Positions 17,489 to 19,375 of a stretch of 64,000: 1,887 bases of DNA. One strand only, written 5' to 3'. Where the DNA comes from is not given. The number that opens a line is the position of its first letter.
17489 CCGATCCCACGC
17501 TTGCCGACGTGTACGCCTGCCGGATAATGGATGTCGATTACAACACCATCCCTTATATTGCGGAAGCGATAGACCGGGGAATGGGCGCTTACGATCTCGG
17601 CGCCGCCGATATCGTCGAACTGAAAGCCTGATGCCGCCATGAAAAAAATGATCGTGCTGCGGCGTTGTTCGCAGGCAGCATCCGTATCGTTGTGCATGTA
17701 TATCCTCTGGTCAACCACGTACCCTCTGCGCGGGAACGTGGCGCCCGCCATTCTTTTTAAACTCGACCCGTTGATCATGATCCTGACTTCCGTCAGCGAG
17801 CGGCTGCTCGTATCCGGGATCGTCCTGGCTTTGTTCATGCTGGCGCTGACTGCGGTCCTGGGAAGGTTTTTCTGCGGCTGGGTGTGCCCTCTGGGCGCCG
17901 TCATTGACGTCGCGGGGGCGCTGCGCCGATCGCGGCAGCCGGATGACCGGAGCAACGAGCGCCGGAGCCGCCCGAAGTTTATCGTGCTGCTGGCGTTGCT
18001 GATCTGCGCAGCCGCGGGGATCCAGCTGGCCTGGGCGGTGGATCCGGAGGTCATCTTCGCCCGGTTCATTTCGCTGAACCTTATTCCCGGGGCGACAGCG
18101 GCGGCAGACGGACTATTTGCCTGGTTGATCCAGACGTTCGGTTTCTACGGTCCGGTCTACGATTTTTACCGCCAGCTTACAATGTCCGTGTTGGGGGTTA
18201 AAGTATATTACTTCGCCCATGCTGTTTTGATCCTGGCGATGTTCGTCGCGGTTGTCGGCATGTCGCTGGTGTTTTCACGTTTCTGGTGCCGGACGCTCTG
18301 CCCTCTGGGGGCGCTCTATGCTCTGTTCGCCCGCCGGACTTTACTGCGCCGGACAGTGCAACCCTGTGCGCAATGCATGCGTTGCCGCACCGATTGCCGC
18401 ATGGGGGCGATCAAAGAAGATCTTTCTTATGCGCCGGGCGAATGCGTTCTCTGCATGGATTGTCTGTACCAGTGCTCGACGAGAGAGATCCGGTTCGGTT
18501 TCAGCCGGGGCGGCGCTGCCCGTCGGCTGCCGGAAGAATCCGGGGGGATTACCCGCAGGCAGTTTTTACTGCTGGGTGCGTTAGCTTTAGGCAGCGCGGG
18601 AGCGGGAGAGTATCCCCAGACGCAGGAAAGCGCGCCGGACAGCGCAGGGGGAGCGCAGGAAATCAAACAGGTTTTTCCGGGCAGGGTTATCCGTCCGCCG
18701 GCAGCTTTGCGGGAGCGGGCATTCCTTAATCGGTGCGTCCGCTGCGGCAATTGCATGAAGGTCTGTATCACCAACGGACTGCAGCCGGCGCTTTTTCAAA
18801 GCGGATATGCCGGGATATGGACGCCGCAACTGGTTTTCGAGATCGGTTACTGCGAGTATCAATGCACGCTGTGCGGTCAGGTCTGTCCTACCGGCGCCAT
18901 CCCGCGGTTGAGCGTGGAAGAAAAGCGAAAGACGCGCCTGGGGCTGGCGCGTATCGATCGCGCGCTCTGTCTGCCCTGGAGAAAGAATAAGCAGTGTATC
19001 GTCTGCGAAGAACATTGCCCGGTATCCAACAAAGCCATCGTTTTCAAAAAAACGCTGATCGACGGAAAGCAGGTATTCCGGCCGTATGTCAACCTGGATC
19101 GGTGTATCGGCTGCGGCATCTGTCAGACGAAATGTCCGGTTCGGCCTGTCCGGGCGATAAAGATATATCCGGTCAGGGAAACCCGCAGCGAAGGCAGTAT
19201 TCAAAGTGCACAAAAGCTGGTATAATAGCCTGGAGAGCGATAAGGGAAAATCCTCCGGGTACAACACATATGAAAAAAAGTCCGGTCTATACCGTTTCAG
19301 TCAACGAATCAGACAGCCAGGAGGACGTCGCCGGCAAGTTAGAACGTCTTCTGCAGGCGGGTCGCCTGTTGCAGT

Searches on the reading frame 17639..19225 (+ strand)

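Call 34: search_protein_families(library=pfam, max_evalue=0.00001, proteins=[window:17639-19225:+])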
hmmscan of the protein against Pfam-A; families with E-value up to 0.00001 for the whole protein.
window:17639-19225:+ (528 aa): 10 families
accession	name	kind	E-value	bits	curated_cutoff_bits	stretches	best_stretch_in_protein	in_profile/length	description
PF12801.12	Fer4_5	-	2.2e-23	82.4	22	2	58-98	3-43/48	4Fe-4S binding domain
PF12838.12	Fer4_7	-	4.9e-13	49.8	27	2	452-501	4-50/52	4Fe-4S dicluster domain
PF00037.32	Fer4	-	1.3e-08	34.7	21.1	1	482-502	1-21/24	4Fe-4S binding domain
PF13187.11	Fer4_9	-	1.4e-08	35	27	0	365-421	1-52/52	4Fe-4S dicluster domain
PF13484.11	Fer4_16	-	7.9e-08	33.4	30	0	408-462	4-65/66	4Fe-4S double cluster binding domain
PF13237.11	Fer4_10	-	2.6e-07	30.9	25.5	0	482-511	2-30/53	4Fe-4S dicluster domain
PF13183.11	Fer4_8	-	5.9e-07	30.4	27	0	486-511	2-28/68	4Fe-4S dicluster domain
PF12837.12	Fer4_6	-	1.3e-06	28.5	25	0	482-501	2-21/24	4Fe-4S binding domain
PF12797.12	Fer4_2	-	7.2e-06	26.1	24.5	1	481-501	2-22/22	4Fe-4S binding domain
PF14697.11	Fer4_21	-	8.4e-06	26.3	35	0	437-501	1-53/59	4Fe-4S dicluster domain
